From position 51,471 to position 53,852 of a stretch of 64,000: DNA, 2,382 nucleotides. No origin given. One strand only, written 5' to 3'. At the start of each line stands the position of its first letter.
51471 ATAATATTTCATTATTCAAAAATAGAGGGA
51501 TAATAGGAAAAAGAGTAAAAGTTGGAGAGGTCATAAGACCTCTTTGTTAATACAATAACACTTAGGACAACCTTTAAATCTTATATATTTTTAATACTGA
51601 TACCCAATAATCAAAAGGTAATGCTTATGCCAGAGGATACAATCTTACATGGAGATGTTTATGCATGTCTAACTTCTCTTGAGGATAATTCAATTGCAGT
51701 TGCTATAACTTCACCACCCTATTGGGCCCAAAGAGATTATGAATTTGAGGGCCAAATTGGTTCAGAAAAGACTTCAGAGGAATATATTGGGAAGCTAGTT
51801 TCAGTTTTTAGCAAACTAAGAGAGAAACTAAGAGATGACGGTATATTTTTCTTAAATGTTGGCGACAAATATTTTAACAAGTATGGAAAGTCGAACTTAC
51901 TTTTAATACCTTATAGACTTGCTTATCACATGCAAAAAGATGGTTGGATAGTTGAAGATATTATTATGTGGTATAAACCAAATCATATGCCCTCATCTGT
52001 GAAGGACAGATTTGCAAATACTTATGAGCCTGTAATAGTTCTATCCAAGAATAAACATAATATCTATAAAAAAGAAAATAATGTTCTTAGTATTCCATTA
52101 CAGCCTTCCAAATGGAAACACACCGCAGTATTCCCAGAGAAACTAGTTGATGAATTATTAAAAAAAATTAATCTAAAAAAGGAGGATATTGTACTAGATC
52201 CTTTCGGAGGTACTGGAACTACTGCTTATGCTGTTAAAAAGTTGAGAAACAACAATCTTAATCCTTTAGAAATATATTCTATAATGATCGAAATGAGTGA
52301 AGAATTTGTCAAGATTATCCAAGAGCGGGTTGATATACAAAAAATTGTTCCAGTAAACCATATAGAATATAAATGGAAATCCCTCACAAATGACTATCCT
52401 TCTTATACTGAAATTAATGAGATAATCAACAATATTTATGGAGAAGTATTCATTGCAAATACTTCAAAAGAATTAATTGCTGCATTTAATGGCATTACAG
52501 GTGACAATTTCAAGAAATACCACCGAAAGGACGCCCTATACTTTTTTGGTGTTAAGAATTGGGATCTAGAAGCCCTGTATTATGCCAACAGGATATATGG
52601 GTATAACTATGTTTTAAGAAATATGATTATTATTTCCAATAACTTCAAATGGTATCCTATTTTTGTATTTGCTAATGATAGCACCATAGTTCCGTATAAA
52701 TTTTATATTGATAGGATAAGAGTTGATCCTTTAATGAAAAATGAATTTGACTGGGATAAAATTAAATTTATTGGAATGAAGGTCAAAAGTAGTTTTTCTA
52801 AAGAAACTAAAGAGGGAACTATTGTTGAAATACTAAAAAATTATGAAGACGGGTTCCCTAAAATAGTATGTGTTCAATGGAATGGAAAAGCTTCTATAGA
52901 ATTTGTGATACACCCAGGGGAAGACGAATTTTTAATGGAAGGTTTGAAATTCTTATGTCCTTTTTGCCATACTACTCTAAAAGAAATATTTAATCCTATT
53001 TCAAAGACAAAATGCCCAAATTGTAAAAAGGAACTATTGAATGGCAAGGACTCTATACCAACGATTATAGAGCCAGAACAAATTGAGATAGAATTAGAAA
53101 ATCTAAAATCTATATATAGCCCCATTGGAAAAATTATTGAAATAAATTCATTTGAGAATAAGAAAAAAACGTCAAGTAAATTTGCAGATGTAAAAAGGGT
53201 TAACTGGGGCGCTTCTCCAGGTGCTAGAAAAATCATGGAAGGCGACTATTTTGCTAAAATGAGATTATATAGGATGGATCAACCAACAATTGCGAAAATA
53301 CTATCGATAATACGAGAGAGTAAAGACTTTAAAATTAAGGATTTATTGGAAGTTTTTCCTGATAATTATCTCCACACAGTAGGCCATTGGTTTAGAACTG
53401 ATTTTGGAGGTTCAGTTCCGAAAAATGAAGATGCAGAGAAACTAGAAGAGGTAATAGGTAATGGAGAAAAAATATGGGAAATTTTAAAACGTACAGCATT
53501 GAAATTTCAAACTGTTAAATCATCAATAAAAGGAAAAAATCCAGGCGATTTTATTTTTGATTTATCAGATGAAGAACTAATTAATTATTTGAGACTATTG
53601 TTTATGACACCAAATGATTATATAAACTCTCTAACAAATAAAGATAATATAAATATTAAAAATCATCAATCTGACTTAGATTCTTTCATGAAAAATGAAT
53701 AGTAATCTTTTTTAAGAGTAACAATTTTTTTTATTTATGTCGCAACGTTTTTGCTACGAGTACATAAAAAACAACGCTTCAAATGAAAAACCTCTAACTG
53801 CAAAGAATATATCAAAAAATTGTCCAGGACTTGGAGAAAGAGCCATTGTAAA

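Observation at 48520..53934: Candidate novel R-M-like defense operon: three paralogous nuclease-fold proteins, a long amino-methyltransferase and a small gene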

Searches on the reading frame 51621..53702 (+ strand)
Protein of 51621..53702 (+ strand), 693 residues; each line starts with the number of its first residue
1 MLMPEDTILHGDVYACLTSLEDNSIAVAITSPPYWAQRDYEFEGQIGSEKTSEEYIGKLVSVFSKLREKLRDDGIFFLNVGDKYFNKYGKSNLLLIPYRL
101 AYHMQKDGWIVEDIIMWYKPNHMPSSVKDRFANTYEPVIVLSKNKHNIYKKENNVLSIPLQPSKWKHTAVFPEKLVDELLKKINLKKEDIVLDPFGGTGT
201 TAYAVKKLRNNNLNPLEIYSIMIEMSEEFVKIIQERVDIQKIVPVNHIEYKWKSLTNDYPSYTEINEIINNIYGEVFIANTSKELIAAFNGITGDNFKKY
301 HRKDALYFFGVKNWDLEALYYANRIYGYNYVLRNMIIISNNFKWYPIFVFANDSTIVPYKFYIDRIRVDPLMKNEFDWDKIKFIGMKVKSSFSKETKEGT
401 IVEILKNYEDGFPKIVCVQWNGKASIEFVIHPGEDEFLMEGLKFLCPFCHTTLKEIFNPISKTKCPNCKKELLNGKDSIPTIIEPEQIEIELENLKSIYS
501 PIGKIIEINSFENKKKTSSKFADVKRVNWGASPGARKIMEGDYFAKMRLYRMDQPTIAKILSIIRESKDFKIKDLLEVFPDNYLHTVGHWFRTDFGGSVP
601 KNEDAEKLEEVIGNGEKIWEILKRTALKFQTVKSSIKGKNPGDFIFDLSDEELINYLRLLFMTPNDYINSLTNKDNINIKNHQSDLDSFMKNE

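Call 3: search_protein_families(library=pfam, proteins=[window:51621-53702:+], max_evalue=1)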
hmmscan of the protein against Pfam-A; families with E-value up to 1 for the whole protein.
window:51621-53702:+ (693 aa): 6 families
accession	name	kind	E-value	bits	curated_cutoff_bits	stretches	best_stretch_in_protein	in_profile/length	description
PF01555.25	N6_N4_Mtase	-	3.8e-39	135.4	26.7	1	27-235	3-221/221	DNA methylase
PF01170.24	UPF0020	-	0.26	11.4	22.3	1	167-201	8-42/197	RMKL-like, methyltransferase domain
PF14570.12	zf-RING_4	-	0.32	11.3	27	1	445-471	24-46/48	RING/Ubox like zinc-binding domain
PF12773.13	DZR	-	0.33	11.6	27.3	1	445-471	14-33/45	Double zinc ribbon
PF18551.6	TackOD1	-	0.36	10.8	32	1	435-471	117-156/188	Thaumarchaeal output domain 1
PF23548.1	Zn_ribbon_FGT1_2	-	0.46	10.6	27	0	461-472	19-30/35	FORGETTER1 second zinc ribbon domain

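Call 4: search_protein_families(library=padloc, proteins=[window:51621-53702:+], max_evalue=1)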
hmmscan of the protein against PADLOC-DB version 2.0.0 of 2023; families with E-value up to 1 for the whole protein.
window:51621-53702:+ (693 aa): 38 families (the best 25 are shown)
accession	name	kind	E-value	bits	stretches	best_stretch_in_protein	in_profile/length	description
PDLC03303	MTase_II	-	6e-225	746.7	1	6-669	4-667/668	Type II methyltransferase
PDLC03387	MTase_II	-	1.4e-58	196.3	1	3-239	9-277/289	Type II methyltransferase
PDLC03336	MTase_II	-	1.4e-45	154.2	3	6-148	29-184/421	Type II methyltransferase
PDLC03252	MTase_II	-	3.7e-32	110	2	7-85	92-170/365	Type II methyltransferase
PDLC03316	MTase_II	-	1.3e-26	91.5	1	5-149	37-174/390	Type II methyltransferase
PDLC03353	MTase_II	-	2.5e-26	90.8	1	6-239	10-252/260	Type II methyltransferase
PDLC03371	MTase_II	-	2.7e-23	80.8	1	6-239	11-254/260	Type II methyltransferase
PDLC03299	MTase_II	-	2e-21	74.8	2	6-148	15-141/296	Type II methyltransferase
PDLC03309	MTase_II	-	2.4e-20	70.8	3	91-231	195-337/353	Type II methyltransferase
PDLC03259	MTase_II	-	5.5e-19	66.3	2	7-119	5-118/423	Type II methyltransferase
PDLC03216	MTase_II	-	5e-18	63.2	3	167-247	194-265/364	Type II methyltransferase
PDLC03350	MTase_II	-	8.9e-18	62.7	2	157-240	223-298/312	Type II methyltransferase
PDLC03323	MTase_II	-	2e-15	54.7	2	9-127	18-130/330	Type II methyltransferase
PDLC03246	MTase_II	-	7.1e-14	49.7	2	160-235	297-364/376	Type II methyltransferase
PDLC03295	MTase_II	-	1.6e-13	48.8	2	165-231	202-267/292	Type II methyltransferase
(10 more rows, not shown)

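Call 5: search_protein_families(library=ncbifam, proteins=[window:51621-53702:+], max_evalue=1)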
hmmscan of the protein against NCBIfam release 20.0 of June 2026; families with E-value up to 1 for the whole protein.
window:51621-53702:+ (693 aa): 8 families
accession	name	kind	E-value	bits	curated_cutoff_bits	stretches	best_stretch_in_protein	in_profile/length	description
NF050803.1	DnaMtaseCcrMCaul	equivalog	1e-16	60.8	830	3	166-249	185-257/350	adenine-specific DNA-methyltransferase CcrM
NF008572.0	PRK11524.1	equivalog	7.3e-13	48.3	292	2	6-150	15-142/294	adenine-specific DNA-methyltransferase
NF001385.0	PRK00279.2-3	equivalog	0.0018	17.9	315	1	443-515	130-201/213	adenylate kinase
NF010253.0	PRK13699.1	subfamily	0.0068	16.1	244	1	135-236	112-204/226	DNA methyltransferase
TIGR01934.1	MenG_MenH_UbiE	subfamily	0.021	14.1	158.35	1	148-241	11-86/223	ubiquinone/menaquinone biosynthesis methyltransferase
TIGR01250.1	pro_imino_pep_2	subfamily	0.033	13.8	167.65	1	176-271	86-178/288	proline iminopeptidase-family hydrolase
TIGR00479.1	rumA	equivalog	0.039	12.8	183.55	1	172-207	278-313/432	23S rRNA (uracil(1939)-C(5))-methyltransferase RlmD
TIGR03534.1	RF_mod_PrmC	equivalog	0.071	12.5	199.1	0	173-253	74-148/253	peptide chain release factor N(5)-glutamine methyltransferase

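Call 11: search_solved_structures(query=window:51621-53702:+, max_evalue=0.001)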
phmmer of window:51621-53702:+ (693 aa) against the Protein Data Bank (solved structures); distinct sequences matched with E-value up to 0.001: 8.
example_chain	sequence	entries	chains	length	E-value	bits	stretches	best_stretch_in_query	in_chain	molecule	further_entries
2zie_A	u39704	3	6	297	1e-11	47.3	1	11-142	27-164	Putative modification methylase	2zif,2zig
1boo_A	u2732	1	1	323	6.2e-10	41.5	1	9-128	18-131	PROTEIN (N-4 CYTOSINE-SPECIFIC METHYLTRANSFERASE PVU II)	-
5hfj_A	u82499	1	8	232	6.2e-09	38.2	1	100-213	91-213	Adenine specific DNA methyltransferase (DpnA)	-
5hek_A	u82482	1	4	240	6.2e-09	38.2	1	100-213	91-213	Adenine specific DNA methyltransferase (DpnA)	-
6pbd_A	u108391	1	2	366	1.7e-07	33.4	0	5-146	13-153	Modification methylase CcrMI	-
1g60_A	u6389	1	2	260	2e-05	26.6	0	164-212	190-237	Adenine-specific Methyltransferase MboIIA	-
8s9m_A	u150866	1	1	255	5.8e-05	25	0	163-213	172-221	DNA cytosine-N4 methyltransferase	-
8s9n_A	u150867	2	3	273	7.3e-05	24.7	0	163-213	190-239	DNA cytosine-N4 methyltransferase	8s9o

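Call 27: search_protein_families(library=phrogs, proteins=[window:51621-53702:+], max_evalue=0.01)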
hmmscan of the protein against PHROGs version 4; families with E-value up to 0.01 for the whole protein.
window:51621-53702:+ (693 aa): 6 families
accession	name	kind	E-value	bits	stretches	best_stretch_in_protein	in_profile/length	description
phrog_67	-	other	7.8e-38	132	1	4-238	122-344/743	DNA methyltransferase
phrog_498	-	other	1.8e-17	64.1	1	19-238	217-421/633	DNA methyltransferase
phrog_3008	-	other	4.3e-06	27.2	1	158-238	141-212/244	DNA methyltransferase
phrog_6025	-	other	7.1e-06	26.7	1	7-129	13-120/192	DNA methyltransferase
phrog_12517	-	unknown function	0.00013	22.3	0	9-82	163-236/316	-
phrog_4875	-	unknown function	0.0086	17.2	0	439-500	8-57/77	-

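Call 38: find_homologous_proteins(query=window:51621-53702:+, max_evalue=1e-10)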
Query window:51621-53702:+ (693 aa): 2815 proteins with E <= 1e-10 among 8000 candidates; the best 120 are listed.
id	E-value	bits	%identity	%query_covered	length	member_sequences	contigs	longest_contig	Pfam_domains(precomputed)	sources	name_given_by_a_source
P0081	0.0e+0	1585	100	100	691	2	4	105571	PF01555.25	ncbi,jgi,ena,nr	ncbi:MAG TPA: site-specific DNA-methyltransferase [Methanofastidiosum sp.]|nr:site-specific DNA-meth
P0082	9.3e-268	909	58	98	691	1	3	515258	PF01555.25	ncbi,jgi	-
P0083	1.8e-267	908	59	96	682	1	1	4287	PF01555.25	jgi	jgi:DNA modification methylase/RNA polymerase subunit RPABC4/transcription elongation factor Spt4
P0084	1.4e-266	905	58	97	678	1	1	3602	PF01555.25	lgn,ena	-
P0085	4.7e-264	896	58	97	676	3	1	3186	PF01555.25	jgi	-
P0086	5.5e-264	896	58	96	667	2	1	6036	PF01555.25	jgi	-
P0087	5.8e-264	896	58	97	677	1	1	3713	PF01555.25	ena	-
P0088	6.1e-264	896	57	97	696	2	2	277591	PF01555.25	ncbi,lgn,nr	ncbi:MAG: DNA methyltransferase [candidate division WOR-3 bacterium]|nr:DNA methyltransferase [Therm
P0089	6.6e-263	893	57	96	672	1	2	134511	PF01555.25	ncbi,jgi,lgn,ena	-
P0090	1.5e-262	891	58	97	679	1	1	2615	PF01555.25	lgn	-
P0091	2.0e-262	891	57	96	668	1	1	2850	PF01555.25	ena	-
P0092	2.2e-262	891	58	97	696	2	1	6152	PF01555.25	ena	-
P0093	2.8e-262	890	58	97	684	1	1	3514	PF01555.25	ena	-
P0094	2.9e-262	890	57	97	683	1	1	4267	PF01555.25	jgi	jgi:DNA modification methylase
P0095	3.4e-262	890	58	97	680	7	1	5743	PF01555.25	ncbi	-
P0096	4.0e-262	890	58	97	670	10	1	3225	PF01555.25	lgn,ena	-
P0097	1.0e-261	889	57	97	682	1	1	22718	PF01555.25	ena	-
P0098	1.8e-261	888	57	97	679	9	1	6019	PF01170.25,PF01555.25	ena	-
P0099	2.1e-261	888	57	96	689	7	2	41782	PF01555.25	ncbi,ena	-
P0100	2.5e-261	887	57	96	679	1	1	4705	PF01555.25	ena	-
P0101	5.2e-261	886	56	97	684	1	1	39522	PF01555.25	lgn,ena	-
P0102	9.6e-261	885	58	97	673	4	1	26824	PF01170.25,PF01555.25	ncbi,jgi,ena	-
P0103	1.2e-260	885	57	97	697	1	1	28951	PF01555.25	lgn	-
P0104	1.8e-260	884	58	97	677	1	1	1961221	PF01555.25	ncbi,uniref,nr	ncbi:Adenine-specific methyltransferase [Thermococcus sp. 2319x1]|uniref:DNA methyltransferase n=1 T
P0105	2.8e-260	884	57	97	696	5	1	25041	PF01555.25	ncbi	-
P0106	3.6e-260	883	57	97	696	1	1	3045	PF01555.25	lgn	-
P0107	4.7e-260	883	58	96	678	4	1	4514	PF01555.25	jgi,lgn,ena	-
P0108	6.8e-260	883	57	98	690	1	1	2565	PF01555.25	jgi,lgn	-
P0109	8.5e-260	882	57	97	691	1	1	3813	PF01555.25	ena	-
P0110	1.0e-259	882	57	97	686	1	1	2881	PF01555.25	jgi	-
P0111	1.3e-259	882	56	97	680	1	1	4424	PF01555.25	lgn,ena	-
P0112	1.7e-259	881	56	98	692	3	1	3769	PF01555.25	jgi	-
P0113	1.7e-259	881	58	97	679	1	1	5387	PF01555.25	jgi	jgi:site-specific DNA-methyltransferase (adenine-specific)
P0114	2.0e-259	881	58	96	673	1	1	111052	PF01555.25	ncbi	ncbi:MAG: DNA methyltransferase [Dictyoglomus thermophilum]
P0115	2.6e-259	881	56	97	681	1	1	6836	PF01555.25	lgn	-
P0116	5.4e-259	880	57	96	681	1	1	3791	PF01555.25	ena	-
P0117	9.6e-259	879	58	95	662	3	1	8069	PF01555.25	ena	-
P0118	1.5e-258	878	57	97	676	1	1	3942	PF01555.25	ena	-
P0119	1.6e-258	878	58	96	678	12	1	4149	PF01555.25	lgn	-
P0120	2.1e-258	878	56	97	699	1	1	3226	PF01555.25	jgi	-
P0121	2.3e-258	878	58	95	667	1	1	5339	PF01555.25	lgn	-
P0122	2.3e-258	878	56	97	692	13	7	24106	PF01555.25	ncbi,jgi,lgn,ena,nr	ncbi:MAG: hypothetical protein DRN25_03785 [Thermoplasmata archaeon]|nr:MAG: hypothetical protein DR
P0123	4.6e-258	877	56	97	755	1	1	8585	PF01555.25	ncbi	-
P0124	1.7e-257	875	57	96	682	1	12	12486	PF01170.25,PF01555.25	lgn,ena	-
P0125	1.9e-257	875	57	96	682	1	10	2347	PF01170.25,PF01555.25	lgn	-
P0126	3.5e-257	874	58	97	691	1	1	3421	PF01555.25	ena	-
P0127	5.2e-257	873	57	96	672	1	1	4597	PF01555.25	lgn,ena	-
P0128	9.8e-257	872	57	96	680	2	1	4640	PF01555.25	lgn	-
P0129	1.1e-256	872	55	97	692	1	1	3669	PF01555.25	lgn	-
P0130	1.4e-256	872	57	97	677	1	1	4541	PF01555.25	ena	-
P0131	2.2e-256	871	57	97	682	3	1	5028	PF01555.25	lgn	-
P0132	2.4e-256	871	55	97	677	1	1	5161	PF01555.25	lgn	-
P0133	4.3e-256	870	56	97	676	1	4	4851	PF01555.25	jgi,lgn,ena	jgi:DNA modification methylase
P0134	4.6e-256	870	54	98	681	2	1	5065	PF01555.25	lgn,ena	-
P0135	1.3e-255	868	57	96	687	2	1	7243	PF01555.25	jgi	-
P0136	1.6e-255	868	57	96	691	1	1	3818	PF01555.25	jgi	-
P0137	3.3e-255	867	57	96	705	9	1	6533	PF01555.25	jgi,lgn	-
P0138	3.6e-255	867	56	97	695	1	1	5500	PF01555.25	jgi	-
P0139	4.7e-255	867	56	96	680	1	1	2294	PF01555.25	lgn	-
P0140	6.2e-255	866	57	96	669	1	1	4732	PF01555.25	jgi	jgi:site-specific DNA-methyltransferase (adenine-specific)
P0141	1.6e-254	865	58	94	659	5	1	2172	PF01555.25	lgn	-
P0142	3.0e-254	864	56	96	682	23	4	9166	PF01170.25,PF01555.25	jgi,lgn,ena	-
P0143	4.4e-254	863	57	96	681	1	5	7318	PF01555.25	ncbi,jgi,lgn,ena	ncbi:MAG: site-specific DNA-methyltransferase [Nitrososphaerota archaeon]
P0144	6.2e-254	863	56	97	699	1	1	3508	PF01555.25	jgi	-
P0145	1.1e-253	862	55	96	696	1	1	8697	PF01555.25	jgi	jgi:DNA modification methylase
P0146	1.5e-253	862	55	98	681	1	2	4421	PF01170.25,PF01555.25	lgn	-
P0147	1.8e-253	861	57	96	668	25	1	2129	PF01555.25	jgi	-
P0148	1.9e-253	861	56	98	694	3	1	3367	PF01555.25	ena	-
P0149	5.8e-253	860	56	98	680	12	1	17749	PF01555.25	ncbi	-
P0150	6.3e-253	860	56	96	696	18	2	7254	PF01555.25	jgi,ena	-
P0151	7.4e-253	859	56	97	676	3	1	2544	PF01555.25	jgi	jgi:DNA modification methylase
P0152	9.2e-253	859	56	97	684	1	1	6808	PF01555.25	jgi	-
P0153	1.1e-252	859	55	97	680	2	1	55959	PF01555.25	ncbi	-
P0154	1.5e-252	858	57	96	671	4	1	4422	PF01555.25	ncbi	ncbi:MAG: site-specific DNA-methyltransferase [Candidatus Micrarchaeaceae archaeon]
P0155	1.5e-252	858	56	96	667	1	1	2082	PF01555.25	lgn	-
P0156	1.7e-252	858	56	96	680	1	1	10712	PF01555.25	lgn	-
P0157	2.0e-252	858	55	97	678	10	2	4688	PF01555.25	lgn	-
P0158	2.7e-252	857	55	96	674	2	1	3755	PF01555.25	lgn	-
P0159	5.6e-252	856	55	96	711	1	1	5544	PF01555.25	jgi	jgi:site-specific DNA-methyltransferase (adenine-specific)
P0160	7.0e-252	856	55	97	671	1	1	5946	PF01555.25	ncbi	-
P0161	1.1e-251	855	55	98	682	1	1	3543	PF01555.25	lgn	-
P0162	1.8e-251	855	56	96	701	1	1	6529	PF01555.25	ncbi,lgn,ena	-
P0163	2.0e-251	855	55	96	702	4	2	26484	PF01555.25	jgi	jgi:DNA modification methylase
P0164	3.4e-251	854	53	97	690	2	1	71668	PF01555.25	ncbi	-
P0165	3.7e-251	854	55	94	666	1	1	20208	PF01555.25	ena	-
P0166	7.4e-251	853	57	93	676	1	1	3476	PF01555.25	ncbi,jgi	-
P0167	2.6e-250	851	55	97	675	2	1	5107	PF01555.25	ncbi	-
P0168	4.3e-250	850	56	97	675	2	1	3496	PF01555.25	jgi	jgi:DNA modification methylase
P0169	4.9e-250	850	56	97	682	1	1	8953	PF01555.25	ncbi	-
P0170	7.8e-250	849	54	97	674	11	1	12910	PF01555.25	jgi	-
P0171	9.1e-250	849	53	97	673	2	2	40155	PF01555.25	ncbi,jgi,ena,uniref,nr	ncbi:DNA methyltransferase [Thermococcus sp.]|uniref:DNA methyltransferase n=1 Tax=Thermococcus sp. 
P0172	9.9e-250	849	56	97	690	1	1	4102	PF01170.25,PF08271.18,PF01555.25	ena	-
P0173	1.0e-249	849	55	97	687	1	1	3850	PF01555.25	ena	-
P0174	1.6e-249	848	56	96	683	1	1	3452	PF01555.25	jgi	-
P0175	2.0e-249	848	54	96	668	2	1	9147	PF01555.25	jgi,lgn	jgi:site-specific DNA-methyltransferase (adenine-specific)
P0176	3.0e-249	847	55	97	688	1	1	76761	PF01555.25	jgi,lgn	jgi:site-specific DNA-methyltransferase (adenine-specific)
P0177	3.9e-249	847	54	95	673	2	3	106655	PF01555.25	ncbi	-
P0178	2.7e-248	844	56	95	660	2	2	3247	PF01555.25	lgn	-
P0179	4.5e-248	844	55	96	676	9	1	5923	PF01555.25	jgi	-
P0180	2.0e-247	841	55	97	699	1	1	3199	PF01555.25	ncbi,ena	-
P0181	3.6e-247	841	55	96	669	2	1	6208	PF01555.25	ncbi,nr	ncbi:MAG: site-specific DNA-methyltransferase [Candidatus Helarchaeota archaeon]|nr:site-specific DN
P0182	6.5e-247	840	55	97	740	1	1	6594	PF01555.25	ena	-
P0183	7.0e-247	840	53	96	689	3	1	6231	PF01555.25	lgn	-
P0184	8.3e-247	839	54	96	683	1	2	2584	PF01555.25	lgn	-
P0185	1.0e-246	839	55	96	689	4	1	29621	PF01555.25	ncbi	-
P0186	1.9e-246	838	55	96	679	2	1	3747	PF01555.25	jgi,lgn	jgi:DNA modification methylase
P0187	8.7e-246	836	54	98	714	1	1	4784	PF01555.25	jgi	-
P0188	9.1e-246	836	55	95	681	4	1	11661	PF01555.25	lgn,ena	-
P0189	9.6e-246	836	54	97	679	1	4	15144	PF01555.25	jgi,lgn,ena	-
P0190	2.6e-245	834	53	96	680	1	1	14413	PF01555.25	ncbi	-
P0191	3.3e-245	834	55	96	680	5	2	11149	PF01555.25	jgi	-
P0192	4.9e-245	833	56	95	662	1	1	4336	PF01555.25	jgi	jgi:DNA modification methylase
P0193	1.6e-244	832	54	96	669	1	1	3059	PF01555.25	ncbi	ncbi:MAG: DNA-methyltransferase [Candidatus Hermodarchaeota archaeon]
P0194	2.6e-244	831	56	95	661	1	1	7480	PF01555.25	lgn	-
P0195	2.7e-243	828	54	95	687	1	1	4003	PF01555.25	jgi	jgi:DNA modification methylase/predicted RNA-binding Zn-ribbon protein involved in translation (DUF1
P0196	7.0e-243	826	53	97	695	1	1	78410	PF01555.25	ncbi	-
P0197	1.2e-242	826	55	96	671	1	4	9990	PF01555.25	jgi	jgi:site-specific DNA-methyltransferase (cytosine-N4-specific)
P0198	7.4e-242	823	55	95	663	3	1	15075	PF01555.25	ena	-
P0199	7.6e-241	820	53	97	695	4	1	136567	PF01555.25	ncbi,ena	-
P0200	7.0e-240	816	53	96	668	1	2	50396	PF01555.25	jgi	jgi:site-specific DNA-methyltransferase (cytosine-N4-specific)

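Call 39: find_encoding_contigs(protein=P0104, flank=7000, max_places=2)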
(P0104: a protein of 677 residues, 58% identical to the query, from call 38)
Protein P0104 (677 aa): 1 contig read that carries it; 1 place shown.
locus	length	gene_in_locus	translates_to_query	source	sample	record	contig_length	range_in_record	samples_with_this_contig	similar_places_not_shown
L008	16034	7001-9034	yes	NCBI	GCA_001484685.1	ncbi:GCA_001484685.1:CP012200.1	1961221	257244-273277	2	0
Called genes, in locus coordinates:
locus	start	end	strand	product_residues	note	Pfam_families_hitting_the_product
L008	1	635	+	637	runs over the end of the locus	PF14742:GDE_N_bis, PF06202:GDE_C, PF22422:MGH1-like_GH, PF12899:Glyco_hydro_100 (faint)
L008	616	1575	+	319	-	PF04041:Glyco_hydro_130, PF04616:Glyco_hydro_43 (faint), PF00251:Glyco_hydro_32N (weak)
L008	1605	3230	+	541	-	PF00528:BPD_transp_1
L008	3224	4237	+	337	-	PF00005:ABC_tran, PF13304:AAA_21 (weak)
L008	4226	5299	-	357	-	PF01547:SBP_bac_1, PF13531:SBP_bac_11, PF13416:SBP_bac_8, PF13343:SBP_bac_6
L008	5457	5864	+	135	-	-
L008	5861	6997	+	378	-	PF27366:MwoI_N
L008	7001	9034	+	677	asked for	PF01555:N6_N4_Mtase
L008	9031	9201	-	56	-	-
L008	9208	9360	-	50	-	-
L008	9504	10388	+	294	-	PF03050:DDE_Tnp_IS66, PF00665:rve (weak), PF13610:DDE_Tnp_IS240, PF13683:rve_3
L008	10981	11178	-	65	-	-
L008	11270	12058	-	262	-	PF03437:BtpA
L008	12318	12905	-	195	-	PF08745:PIN_5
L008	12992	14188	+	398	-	-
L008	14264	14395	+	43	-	-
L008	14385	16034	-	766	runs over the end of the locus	PF06808:DctM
